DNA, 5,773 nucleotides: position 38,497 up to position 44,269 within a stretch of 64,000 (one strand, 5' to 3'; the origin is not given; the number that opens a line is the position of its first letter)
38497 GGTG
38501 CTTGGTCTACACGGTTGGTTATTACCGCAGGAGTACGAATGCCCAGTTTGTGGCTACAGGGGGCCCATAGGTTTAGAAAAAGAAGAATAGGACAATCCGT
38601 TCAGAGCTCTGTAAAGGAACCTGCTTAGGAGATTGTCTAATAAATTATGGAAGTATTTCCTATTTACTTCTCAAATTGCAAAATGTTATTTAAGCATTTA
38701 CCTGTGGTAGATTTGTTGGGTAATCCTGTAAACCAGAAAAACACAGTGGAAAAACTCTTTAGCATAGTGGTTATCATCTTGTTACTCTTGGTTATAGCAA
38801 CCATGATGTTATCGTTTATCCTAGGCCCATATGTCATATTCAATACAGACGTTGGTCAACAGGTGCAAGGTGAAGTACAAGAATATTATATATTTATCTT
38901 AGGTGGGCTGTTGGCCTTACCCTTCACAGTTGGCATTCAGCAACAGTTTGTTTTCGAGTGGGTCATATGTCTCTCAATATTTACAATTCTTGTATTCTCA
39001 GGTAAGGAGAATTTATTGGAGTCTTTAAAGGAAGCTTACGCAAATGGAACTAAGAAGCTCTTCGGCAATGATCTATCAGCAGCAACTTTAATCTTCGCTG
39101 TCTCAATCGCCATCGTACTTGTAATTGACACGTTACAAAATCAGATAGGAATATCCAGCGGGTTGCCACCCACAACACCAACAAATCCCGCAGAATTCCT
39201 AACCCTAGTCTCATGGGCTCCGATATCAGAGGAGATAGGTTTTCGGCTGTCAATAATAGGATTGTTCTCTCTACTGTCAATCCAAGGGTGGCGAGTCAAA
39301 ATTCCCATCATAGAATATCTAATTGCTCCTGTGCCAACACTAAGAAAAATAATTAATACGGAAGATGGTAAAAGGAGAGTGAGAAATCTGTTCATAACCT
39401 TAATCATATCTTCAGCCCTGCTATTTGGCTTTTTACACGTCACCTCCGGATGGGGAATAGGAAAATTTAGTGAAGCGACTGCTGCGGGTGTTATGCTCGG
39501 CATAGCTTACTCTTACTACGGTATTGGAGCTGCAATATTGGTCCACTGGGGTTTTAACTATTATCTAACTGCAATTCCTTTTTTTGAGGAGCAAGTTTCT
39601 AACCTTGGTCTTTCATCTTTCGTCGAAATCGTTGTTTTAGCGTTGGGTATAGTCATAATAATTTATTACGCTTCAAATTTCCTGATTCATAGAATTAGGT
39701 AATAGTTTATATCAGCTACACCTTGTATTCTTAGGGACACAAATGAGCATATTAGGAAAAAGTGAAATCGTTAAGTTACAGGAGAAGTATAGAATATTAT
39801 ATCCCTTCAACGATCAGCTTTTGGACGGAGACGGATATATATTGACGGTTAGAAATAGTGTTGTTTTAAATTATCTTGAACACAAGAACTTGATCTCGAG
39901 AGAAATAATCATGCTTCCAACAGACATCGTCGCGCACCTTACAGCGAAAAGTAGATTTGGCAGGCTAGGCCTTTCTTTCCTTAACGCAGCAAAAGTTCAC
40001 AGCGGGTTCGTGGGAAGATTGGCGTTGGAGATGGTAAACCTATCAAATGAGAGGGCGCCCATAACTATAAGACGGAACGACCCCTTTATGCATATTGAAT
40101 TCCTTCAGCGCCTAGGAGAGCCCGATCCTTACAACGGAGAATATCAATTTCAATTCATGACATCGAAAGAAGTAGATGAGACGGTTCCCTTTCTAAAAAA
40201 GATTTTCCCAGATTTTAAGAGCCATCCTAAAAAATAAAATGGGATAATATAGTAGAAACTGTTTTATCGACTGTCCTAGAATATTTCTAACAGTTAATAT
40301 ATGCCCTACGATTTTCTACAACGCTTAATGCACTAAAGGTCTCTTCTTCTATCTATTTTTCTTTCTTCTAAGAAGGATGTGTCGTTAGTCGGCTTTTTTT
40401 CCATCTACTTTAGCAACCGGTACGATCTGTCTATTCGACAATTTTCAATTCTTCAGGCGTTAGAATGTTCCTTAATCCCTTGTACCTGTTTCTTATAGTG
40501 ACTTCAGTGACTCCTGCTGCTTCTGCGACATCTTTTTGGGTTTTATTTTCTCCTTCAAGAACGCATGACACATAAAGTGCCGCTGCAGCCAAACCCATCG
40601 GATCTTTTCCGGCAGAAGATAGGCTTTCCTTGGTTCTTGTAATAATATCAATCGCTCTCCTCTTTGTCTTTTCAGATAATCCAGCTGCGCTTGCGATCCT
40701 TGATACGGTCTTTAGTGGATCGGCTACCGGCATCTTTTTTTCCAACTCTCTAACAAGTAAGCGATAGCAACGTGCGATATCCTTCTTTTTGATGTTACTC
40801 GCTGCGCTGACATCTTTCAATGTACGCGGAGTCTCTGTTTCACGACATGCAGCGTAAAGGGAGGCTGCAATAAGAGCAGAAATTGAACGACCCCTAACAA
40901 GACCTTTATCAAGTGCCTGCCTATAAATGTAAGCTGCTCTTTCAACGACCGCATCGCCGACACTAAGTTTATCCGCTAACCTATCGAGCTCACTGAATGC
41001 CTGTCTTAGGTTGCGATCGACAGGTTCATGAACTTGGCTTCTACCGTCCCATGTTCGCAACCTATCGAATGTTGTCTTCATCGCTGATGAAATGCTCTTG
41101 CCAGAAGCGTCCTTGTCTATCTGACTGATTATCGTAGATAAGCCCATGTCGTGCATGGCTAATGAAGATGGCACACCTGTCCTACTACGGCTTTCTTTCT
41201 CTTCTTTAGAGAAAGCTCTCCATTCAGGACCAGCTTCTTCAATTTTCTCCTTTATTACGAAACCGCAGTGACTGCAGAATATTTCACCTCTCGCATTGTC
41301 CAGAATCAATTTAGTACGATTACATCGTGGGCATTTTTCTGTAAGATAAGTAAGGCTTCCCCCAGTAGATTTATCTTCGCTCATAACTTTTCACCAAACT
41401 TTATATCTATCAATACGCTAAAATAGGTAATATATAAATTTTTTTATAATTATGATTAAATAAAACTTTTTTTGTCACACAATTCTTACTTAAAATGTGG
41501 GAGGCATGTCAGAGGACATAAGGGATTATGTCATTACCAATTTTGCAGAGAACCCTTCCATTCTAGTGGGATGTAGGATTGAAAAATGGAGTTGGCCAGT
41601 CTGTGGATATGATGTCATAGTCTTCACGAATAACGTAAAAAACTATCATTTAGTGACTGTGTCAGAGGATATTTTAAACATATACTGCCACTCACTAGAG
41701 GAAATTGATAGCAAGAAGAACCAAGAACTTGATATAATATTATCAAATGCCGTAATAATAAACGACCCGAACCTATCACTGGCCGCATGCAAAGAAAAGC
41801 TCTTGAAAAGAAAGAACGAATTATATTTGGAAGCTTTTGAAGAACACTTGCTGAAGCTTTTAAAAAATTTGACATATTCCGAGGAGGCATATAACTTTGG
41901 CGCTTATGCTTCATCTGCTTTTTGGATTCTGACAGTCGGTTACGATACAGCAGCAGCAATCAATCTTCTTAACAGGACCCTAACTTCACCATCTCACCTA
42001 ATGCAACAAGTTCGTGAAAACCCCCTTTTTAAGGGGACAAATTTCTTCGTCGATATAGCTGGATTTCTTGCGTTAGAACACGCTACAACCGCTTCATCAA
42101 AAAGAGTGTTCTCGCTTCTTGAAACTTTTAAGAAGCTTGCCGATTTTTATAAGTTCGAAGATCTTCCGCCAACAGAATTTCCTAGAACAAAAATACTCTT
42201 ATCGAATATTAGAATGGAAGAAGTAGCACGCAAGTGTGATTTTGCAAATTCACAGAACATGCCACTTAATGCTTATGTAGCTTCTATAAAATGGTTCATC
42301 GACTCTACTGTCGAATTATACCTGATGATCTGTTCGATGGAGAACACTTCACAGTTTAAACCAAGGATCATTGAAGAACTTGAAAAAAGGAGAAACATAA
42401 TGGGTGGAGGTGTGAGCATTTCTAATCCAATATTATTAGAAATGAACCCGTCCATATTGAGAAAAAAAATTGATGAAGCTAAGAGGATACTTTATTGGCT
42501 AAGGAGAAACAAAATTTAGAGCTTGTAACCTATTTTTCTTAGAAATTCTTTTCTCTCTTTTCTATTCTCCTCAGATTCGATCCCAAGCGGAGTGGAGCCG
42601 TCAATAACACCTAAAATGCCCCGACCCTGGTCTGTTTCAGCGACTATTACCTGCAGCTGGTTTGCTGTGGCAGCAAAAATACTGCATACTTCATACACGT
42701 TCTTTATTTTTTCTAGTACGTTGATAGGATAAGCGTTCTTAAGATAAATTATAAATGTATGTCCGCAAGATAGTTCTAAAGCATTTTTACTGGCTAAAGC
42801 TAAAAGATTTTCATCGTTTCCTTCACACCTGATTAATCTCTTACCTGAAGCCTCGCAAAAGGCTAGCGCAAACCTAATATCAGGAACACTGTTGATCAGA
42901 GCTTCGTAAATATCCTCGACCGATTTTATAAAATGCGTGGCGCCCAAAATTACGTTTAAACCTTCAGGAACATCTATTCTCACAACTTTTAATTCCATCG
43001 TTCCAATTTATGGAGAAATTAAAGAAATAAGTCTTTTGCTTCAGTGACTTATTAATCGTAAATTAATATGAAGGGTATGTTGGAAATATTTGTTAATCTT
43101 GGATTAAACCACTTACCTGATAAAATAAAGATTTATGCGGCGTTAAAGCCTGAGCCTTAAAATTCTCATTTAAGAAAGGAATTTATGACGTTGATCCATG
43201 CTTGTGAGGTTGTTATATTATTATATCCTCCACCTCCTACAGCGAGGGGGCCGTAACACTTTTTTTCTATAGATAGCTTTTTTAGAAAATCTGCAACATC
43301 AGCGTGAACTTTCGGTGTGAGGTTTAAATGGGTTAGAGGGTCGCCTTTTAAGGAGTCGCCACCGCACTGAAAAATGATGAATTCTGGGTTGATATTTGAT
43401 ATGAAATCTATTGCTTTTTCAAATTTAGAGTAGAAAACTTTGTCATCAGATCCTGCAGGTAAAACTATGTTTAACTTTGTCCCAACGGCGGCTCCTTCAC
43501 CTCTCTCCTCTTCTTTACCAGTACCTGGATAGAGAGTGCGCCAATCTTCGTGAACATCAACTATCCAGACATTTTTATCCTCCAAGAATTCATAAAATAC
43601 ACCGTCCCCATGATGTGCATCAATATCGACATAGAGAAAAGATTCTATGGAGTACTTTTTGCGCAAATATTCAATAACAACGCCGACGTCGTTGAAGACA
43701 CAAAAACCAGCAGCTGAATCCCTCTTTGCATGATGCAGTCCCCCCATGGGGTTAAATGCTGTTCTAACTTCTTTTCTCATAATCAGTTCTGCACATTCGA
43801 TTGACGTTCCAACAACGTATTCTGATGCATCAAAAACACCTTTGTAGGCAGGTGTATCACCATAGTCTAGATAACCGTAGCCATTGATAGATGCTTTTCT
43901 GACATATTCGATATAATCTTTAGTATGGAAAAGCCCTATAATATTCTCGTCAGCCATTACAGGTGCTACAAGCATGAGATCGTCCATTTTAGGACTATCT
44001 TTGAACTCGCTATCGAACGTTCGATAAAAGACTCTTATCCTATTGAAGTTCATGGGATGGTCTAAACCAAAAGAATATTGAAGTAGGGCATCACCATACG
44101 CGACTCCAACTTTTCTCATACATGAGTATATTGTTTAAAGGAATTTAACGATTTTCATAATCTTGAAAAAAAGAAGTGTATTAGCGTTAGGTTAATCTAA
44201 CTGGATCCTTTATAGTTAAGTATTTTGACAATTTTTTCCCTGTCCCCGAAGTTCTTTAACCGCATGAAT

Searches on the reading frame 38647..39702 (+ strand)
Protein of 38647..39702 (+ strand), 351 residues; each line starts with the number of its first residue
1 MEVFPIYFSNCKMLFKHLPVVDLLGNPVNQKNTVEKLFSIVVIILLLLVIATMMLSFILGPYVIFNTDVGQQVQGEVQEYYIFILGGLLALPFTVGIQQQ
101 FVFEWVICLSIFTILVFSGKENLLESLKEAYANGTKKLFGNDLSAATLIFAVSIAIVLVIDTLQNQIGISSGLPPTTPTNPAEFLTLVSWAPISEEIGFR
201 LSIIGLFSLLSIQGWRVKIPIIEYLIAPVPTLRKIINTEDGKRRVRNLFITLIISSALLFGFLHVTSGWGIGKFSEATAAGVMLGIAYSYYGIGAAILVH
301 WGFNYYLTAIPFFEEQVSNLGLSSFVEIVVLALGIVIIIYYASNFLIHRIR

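Call 69: search_protein_families(library=pfam, proteins=[window:38647-39702:+], max_evalue=0.0001)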
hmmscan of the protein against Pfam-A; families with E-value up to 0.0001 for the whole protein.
window:38647-39702:+ (351 aa): 1 family
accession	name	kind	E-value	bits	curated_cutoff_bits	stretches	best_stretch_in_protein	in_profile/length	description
PF02517.21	Rce1-like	-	1.4e-08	35.3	22.4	1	182-305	6-92/93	Type II CAAX prenyl endopeptidase Rce1-like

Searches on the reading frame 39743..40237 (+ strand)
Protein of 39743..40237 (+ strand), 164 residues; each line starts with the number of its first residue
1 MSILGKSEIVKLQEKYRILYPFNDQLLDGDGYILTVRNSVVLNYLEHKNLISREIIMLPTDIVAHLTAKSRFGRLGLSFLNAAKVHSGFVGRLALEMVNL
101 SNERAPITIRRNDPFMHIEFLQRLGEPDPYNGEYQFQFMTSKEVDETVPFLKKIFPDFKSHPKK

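Call 29: search_protein_families(library=pfam, proteins=[window:39743-40237:+], max_evalue=0.0001)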
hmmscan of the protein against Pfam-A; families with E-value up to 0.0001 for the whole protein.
window:39743-40237:+ (164 aa): 1 family
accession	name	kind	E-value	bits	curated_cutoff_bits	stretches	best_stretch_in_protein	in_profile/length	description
PF22769.1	DCD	-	3.3e-10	40.7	27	1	51-120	82-150/153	dCTP deaminase-like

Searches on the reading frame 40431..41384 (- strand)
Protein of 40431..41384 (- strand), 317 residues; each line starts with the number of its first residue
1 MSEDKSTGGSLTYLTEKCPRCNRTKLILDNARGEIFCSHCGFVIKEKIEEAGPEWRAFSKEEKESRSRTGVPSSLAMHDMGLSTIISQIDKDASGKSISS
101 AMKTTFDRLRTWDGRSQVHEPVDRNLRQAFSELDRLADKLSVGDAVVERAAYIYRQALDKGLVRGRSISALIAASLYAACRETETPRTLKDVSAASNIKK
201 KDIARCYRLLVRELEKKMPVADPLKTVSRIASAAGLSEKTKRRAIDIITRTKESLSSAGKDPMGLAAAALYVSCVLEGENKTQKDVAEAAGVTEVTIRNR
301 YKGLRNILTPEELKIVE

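Call 69: search_protein_families(library=pfam, proteins=[window:40431-41384:-], max_evalue=0.0001)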
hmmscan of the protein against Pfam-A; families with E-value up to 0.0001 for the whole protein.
window:40431-41384:- (317 aa): 2 families
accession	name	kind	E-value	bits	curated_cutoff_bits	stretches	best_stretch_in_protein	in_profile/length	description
PF00382.24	TFIIB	-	1.2e-43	147.5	23.6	2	123-212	2-91/92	Transcription factor TFIIB repeat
PF08271.17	Zn_Ribbon_TF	-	4.6e-13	48.9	29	1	17-58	2-43/43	TFIIB zinc-binding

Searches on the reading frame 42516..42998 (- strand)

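Call 29: search_protein_families(library=pfam, proteins=[window:42516-42998:-], max_evalue=0.0001)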
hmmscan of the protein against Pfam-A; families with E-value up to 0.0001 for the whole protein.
window:42516-42998:- (160 aa): 1 family
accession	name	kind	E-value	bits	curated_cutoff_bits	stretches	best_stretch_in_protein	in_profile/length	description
PF04008.19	Adenosine_kin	-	1.5e-74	249.3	25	1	6-159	1-154/154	Adenosine specific kinase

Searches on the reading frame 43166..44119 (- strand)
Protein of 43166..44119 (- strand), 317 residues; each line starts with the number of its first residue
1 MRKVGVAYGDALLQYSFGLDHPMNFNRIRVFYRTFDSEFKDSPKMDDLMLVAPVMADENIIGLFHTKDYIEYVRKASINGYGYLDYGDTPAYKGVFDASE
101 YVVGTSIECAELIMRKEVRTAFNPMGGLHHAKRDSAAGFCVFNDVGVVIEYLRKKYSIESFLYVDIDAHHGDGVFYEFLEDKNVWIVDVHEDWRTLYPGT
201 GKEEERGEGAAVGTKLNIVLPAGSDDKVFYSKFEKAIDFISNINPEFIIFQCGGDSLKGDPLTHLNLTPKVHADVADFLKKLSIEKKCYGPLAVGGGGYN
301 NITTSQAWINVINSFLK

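Call 69: search_protein_families(library=pfam, proteins=[window:43166-44119:-], max_evalue=0.0001)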
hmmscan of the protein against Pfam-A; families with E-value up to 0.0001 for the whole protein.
window:43166-44119:- (317 aa): 1 family
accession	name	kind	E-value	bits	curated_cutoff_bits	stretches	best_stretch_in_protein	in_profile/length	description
PF00850.24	Hist_deacetyl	-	1.1e-71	242.1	27.9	1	21-313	1-296/298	Histone deacetylase domain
